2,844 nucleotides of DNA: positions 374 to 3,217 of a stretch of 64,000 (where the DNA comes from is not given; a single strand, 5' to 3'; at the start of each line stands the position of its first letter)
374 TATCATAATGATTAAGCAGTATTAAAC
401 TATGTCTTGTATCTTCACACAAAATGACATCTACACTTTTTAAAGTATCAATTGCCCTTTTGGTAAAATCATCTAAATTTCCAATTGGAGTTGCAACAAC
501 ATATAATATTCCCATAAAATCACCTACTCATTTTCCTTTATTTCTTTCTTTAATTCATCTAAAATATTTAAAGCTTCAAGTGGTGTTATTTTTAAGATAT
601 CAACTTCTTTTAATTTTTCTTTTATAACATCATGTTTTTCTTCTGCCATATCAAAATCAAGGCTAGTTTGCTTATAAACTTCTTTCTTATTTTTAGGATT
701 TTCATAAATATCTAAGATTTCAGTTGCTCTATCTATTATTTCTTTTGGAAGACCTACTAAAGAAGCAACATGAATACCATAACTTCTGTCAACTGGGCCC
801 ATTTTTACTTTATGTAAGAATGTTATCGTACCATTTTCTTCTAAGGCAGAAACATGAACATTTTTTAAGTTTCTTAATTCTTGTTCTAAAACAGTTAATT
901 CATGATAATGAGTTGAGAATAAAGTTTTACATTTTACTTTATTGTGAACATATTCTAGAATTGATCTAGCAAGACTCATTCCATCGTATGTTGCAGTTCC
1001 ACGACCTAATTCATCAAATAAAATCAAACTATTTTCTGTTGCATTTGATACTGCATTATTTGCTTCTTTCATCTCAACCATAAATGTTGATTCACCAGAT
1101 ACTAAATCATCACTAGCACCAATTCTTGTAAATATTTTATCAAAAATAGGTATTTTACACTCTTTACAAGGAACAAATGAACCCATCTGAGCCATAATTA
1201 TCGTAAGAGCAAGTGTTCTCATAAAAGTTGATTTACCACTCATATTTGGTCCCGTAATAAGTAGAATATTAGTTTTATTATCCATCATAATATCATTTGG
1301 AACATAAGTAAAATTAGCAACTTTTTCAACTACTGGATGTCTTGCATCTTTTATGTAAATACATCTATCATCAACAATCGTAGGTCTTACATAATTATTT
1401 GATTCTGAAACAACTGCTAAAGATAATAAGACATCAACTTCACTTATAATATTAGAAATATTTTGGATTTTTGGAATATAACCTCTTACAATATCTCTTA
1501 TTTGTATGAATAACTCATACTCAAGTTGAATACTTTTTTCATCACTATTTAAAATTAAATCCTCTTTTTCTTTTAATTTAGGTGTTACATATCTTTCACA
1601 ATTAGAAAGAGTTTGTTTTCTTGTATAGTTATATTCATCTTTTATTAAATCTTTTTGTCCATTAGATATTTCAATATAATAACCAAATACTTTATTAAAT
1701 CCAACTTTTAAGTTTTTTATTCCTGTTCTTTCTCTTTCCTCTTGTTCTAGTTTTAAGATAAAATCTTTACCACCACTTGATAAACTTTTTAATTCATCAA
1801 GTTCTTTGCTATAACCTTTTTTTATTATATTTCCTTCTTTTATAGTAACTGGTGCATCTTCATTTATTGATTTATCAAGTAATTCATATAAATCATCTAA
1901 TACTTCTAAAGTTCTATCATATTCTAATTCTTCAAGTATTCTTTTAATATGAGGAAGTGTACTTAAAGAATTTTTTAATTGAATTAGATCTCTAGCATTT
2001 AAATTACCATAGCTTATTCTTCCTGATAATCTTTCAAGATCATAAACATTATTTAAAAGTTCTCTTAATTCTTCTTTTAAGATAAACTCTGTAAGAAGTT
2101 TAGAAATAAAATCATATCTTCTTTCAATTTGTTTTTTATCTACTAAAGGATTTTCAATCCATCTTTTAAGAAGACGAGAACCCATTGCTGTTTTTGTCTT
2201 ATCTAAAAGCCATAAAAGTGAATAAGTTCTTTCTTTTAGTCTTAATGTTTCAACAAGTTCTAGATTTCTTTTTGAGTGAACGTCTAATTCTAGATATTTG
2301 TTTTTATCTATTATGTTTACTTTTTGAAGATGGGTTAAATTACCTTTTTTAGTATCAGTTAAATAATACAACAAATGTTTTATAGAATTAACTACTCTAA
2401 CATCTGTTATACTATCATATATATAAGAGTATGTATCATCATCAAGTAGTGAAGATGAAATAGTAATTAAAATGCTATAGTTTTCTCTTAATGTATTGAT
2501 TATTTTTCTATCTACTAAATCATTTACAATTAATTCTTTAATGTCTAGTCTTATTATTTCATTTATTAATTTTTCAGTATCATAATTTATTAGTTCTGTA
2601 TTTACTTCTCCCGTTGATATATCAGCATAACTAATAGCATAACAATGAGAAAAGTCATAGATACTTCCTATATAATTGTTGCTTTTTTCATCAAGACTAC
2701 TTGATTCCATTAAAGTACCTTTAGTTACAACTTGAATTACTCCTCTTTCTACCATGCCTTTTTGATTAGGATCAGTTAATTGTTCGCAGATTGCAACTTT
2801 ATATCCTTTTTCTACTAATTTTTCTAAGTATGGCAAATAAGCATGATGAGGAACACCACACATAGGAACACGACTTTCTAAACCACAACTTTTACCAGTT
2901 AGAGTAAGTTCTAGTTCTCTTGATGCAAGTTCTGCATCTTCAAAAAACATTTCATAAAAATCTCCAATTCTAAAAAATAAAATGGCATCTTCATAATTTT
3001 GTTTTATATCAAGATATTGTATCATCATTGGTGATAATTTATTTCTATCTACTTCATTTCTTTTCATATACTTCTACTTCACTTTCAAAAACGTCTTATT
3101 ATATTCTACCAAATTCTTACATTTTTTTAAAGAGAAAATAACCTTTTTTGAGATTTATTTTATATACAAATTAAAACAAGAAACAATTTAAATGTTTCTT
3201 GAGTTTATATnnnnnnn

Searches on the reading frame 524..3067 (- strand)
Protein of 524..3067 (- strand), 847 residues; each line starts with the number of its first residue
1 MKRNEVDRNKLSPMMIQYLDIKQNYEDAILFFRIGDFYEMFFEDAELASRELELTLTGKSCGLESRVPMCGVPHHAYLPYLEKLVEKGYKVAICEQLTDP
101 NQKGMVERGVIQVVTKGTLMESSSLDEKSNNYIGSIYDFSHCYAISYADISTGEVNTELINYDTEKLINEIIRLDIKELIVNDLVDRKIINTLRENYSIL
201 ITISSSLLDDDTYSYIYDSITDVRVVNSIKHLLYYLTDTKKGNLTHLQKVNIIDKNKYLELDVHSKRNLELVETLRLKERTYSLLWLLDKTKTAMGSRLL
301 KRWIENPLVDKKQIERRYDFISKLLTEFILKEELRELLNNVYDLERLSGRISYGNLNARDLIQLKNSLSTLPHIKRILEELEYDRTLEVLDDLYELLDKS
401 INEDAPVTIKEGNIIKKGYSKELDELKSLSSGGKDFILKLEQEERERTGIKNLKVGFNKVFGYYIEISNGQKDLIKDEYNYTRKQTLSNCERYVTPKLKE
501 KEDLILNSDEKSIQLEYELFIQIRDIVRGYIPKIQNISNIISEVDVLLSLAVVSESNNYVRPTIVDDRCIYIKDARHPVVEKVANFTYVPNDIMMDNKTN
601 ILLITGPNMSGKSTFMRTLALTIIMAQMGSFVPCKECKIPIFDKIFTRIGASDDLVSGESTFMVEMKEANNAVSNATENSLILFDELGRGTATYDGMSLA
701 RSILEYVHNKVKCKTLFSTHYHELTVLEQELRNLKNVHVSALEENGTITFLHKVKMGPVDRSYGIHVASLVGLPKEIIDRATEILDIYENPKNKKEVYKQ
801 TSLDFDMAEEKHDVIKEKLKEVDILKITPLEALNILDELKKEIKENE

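Call 38: find_encoding_contigs(protein=window:524-3067:-, flank=4000, max_places=10)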
Protein window:524-3067:- (847 aa): 1 contig read that carries it; 1 place shown.
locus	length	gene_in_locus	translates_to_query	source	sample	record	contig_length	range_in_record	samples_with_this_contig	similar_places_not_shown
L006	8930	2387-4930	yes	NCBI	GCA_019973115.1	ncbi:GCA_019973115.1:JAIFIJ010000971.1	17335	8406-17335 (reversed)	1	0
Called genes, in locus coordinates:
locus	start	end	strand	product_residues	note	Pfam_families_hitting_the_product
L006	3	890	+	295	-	?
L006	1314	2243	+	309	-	-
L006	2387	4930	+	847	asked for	PF01624:MutS_I, PF05188:MutS_II, PF05192:MutS_III, PF05190:MutS_IV, PF00488:MutS_V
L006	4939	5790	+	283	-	PF00590:TP_methylase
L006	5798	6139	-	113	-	PF07875:Coat_F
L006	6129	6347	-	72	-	-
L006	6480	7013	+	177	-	-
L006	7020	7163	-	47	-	-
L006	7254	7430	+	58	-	-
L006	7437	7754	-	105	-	-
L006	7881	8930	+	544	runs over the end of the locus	PF26169:HHH_XRCC3_RpoA (faint), PF14520:HHH_5 (faint), PF21794:RAD51D_N (faint), PF22993:SAM_EPH (faint), PF22357:AF1548-like_C (faint), PF03118:RNA_pol_A_CTD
